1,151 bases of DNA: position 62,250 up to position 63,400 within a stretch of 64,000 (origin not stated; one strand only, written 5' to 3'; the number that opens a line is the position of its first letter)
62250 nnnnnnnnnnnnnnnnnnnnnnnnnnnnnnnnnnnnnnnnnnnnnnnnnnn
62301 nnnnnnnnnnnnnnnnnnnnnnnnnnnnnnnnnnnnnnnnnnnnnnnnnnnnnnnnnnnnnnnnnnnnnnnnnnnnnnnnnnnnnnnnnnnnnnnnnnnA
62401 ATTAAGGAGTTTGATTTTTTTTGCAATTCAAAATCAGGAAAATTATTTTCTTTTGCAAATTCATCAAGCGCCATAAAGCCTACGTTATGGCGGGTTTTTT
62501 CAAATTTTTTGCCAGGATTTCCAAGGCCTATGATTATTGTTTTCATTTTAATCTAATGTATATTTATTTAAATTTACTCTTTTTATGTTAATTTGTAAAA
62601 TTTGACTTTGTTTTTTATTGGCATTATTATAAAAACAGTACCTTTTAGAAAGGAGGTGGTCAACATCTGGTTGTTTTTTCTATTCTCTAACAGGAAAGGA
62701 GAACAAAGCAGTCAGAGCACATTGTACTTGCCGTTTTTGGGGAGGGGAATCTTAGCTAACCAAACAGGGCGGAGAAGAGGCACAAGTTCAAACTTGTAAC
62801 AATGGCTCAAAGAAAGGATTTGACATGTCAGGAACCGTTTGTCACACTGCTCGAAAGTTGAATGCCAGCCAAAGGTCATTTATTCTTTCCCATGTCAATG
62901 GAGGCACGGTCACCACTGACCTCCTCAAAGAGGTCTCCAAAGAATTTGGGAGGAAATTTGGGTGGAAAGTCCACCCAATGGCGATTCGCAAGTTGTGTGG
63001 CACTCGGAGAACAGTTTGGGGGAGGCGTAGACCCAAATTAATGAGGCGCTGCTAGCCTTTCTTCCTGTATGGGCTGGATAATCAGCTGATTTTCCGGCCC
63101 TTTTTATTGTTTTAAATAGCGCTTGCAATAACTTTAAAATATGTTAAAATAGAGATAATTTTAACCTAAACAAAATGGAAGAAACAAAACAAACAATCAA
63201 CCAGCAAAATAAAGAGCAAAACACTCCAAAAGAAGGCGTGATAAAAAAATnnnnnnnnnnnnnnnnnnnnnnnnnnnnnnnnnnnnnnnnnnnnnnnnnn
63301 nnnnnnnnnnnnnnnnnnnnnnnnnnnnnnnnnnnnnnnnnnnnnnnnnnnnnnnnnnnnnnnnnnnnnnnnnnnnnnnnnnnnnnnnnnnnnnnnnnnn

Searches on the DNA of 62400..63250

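Call 85: search_rna_families(source=window, start=62400, end=63250, threshold=evalue, max_evalue=0.1)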
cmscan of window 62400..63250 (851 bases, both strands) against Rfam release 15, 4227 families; matches with E-value up to 0.1: 0.
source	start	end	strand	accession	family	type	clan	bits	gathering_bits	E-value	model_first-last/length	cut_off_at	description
